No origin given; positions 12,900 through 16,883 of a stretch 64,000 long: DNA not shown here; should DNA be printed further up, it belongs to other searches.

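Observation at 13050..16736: PolC replicative polymerase is intact but lacks its built-in 3'-5' proofreading exonuclease domain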

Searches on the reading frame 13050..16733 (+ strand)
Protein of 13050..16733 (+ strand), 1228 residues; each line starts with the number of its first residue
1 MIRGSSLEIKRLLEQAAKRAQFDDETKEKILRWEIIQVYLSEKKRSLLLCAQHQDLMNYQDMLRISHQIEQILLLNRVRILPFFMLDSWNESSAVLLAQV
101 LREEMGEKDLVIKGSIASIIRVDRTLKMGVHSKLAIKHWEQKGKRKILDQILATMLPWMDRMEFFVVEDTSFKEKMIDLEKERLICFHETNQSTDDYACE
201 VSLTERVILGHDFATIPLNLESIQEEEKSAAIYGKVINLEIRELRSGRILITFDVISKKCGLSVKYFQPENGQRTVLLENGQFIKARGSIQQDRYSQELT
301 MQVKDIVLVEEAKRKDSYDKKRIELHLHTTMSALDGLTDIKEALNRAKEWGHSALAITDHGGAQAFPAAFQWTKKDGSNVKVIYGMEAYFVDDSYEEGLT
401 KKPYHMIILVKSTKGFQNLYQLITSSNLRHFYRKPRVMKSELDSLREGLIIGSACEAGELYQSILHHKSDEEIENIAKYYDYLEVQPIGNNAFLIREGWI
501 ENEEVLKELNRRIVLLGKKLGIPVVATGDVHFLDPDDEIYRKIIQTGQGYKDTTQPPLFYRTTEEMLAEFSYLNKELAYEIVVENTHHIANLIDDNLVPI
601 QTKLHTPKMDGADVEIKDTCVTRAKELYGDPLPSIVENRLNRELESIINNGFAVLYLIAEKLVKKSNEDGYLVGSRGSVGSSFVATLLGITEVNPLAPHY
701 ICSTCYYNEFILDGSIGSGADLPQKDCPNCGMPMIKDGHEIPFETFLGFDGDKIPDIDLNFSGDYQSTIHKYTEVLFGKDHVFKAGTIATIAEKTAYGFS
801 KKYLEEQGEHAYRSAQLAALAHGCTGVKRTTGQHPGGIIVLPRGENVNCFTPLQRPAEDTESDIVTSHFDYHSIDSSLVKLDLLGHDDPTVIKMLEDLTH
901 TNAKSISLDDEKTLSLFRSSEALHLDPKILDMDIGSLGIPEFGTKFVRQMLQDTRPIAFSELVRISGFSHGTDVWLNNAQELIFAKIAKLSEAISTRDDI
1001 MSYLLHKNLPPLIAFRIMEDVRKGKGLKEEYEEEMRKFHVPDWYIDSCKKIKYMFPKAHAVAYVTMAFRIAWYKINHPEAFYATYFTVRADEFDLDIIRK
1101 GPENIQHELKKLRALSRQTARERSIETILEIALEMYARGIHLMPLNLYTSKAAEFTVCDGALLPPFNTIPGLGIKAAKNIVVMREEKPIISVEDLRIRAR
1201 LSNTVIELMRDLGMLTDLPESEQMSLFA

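Call 3: search_protein_families(library=pfam, proteins=[window:13050-16733:+], max_evalue=1)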
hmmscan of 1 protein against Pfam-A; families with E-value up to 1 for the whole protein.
window:13050-16733:+ (1228 aa): 9 families
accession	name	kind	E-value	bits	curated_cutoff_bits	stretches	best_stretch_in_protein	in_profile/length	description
PF07733.18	DNA_pol3_alpha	-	5.2e-58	197.1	23.9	2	616-797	3-144/260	Bacterial DNA polymerase III alpha NTPase domain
PF02811.25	PHP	-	6.8e-32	111.5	26.4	1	324-480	1-148/164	PHP domain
PF17657.6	DNA_pol3_finger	-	7.9e-22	77.8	22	1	888-1035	1-162/166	Bacterial DNA polymerase III alpha subunit finger domain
PF14579.12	HHH_6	-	3.3e-08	34.1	25.6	1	1139-1220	1-85/90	Helix-hairpin-helix motif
PF12836.13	HHH_3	-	0.00015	22.3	27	1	1168-1210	18-61/65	Helix-hairpin-helix motif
PF19776.5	DUF6262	-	0.0091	16.6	29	0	236-298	19-79/110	Family of unknown function (DUF6262)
PF01336.31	tRNA_anti-codon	-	0.053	13.9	27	1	232-308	3-74/75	OB-fold nucleic acid binding domain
PF06677.18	Auto_anti-p27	-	0.096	13.2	24.1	1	719-737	10-28/40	Sjogren's syndrome/scleroderma autoantigen 1 (Autoantigen p27)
PF14149.11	YhfH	-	0.33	11.3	27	1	722-734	11-23/37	YhfH-like protein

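Call 4: search_protein_families(library=ncbifam, proteins=[window:13050-16733:+], max_evalue=0.1)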
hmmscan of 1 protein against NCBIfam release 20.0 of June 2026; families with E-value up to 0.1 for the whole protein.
window:13050-16733:+ (1228 aa): 22 families
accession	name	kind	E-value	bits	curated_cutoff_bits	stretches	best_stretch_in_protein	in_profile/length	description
NF001688.0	PRK00448.1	equivalog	0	1478.6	873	2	401-1227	612-1444/1445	PolC-type DNA polymerase III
TIGR01405.1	polC_Gram_pos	equivalog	0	1382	1043.45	2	401-1227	378-1211/1211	DNA polymerase III subunit alpha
TIGR00594.1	polc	superfamily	2.5e-73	247.6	434.35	3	323-697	2-382/1022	DNA polymerase III subunit alpha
NF004226.0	PRK05673.1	equivalog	2.8e-67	227.5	1002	3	322-697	6-385/1146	DNA polymerase III subunit alpha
NF005298.0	PRK06826.1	equivalog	2.8e-67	227.3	1260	3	321-697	4-380/1151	DNA polymerase III subunit alpha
NF005617.0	PRK07374.1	equivalog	1.8e-47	161.9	1653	3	323-697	4-391/1170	DNA polymerase III subunit alpha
NF007079.0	PRK09532.1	equivalog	3.1e-44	151.4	1525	2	323-697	4-389/876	DNA polymerase III subunit alpha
NF005377.0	PRK06920.1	equivalog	9.4e-42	142.9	1806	1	323-699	4-367/1108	DNA polymerase III subunit alpha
NF004225.0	PRK05672.1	subfamily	7.1e-38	130.3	939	2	323-697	7-374/1047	error-prone DNA polymerase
NF005516.0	PRK07135.1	equivalog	3.1e-29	101.8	1084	4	616-697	236-315/974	DNA polymerase III DnaE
NF005582.0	PRK07279.1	equivalog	3.6e-25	88.2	1279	4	580-698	203-323/1033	DNA polymerase III subunit alpha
NF004550.0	PRK05898.1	equivalog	4.3e-13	48.4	1182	1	603-697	218-316/971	DNA polymerase III subunit alpha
NF047791.1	RNaseRnm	equivalog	1.4e-05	24.5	375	1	323-388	3-66/275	RNase RNM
NF041577.1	nside_bi_sphtase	equivalog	0.00056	19.2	400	1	322-387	3-64/276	3',5'-nucleoside bisphosphate phosphatase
NF004981.0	PRK06361.1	equivalog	0.0015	17.9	117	1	322-387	1-70/217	histidinol phosphate phosphatase domain-containing protein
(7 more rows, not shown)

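Call 5: search_solved_structures(query=window:13050-16733:+, show_alignments=1)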
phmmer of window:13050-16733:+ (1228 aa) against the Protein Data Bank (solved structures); distinct sequences matched with E-value up to 0.001: 13.
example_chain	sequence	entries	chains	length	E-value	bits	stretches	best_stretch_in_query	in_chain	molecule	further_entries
3f2b_A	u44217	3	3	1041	0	1167.5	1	219-1228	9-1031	DNA-directed DNA polymerase III alpha chain | GEOBACILLUS KAUSTOPHILUS DNA POLC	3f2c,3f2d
9qpc_A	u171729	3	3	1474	0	1071.7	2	393-1227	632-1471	DNA polymerase III PolC-type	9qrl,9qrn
4jom_A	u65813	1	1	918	1.1e-31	112.8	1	321-696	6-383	DNA polymerase III subunit alpha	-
2hpi_A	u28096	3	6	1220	2.4e-28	101.7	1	323-555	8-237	DNA polymerase III alpha subunit | DNA polymerase III subunit alpha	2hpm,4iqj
2hnh_A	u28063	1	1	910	2.7e-28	101.5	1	322-696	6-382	DNA polymerase III alpha subunit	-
2hqa_A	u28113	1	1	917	2.8e-28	101.5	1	322-696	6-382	DNA polymerase III alpha subunit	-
5m1s_A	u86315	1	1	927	3e-28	101.4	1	322-696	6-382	DNA polymerase III subunit alpha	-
5fku_A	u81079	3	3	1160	3.9e-28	101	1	322-696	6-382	DNA POLYMERASE III SUBUNIT ALPHA | DNA POLYMERASE III ALPHA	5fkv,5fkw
3e0d_A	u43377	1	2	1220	4.4e-27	97.5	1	323-555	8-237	DNA polymerase III subunit alpha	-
5lew_A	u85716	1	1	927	1.3e-20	76.1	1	323-699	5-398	DNA polymerase III subunit alpha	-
7pu7_A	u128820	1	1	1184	4.5e-20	74.3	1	322-699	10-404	DNA polymerase III subunit alpha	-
4gx8_A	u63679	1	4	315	1.9e-12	49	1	321-579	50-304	DNA polymerase III subunit epsilon,DNA polymerase III subunit alpha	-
4gx9_A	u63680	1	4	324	2.1e-12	48.9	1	321-579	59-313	DNA polymerase III subunit epsilon,DNA polymerase III subunit alpha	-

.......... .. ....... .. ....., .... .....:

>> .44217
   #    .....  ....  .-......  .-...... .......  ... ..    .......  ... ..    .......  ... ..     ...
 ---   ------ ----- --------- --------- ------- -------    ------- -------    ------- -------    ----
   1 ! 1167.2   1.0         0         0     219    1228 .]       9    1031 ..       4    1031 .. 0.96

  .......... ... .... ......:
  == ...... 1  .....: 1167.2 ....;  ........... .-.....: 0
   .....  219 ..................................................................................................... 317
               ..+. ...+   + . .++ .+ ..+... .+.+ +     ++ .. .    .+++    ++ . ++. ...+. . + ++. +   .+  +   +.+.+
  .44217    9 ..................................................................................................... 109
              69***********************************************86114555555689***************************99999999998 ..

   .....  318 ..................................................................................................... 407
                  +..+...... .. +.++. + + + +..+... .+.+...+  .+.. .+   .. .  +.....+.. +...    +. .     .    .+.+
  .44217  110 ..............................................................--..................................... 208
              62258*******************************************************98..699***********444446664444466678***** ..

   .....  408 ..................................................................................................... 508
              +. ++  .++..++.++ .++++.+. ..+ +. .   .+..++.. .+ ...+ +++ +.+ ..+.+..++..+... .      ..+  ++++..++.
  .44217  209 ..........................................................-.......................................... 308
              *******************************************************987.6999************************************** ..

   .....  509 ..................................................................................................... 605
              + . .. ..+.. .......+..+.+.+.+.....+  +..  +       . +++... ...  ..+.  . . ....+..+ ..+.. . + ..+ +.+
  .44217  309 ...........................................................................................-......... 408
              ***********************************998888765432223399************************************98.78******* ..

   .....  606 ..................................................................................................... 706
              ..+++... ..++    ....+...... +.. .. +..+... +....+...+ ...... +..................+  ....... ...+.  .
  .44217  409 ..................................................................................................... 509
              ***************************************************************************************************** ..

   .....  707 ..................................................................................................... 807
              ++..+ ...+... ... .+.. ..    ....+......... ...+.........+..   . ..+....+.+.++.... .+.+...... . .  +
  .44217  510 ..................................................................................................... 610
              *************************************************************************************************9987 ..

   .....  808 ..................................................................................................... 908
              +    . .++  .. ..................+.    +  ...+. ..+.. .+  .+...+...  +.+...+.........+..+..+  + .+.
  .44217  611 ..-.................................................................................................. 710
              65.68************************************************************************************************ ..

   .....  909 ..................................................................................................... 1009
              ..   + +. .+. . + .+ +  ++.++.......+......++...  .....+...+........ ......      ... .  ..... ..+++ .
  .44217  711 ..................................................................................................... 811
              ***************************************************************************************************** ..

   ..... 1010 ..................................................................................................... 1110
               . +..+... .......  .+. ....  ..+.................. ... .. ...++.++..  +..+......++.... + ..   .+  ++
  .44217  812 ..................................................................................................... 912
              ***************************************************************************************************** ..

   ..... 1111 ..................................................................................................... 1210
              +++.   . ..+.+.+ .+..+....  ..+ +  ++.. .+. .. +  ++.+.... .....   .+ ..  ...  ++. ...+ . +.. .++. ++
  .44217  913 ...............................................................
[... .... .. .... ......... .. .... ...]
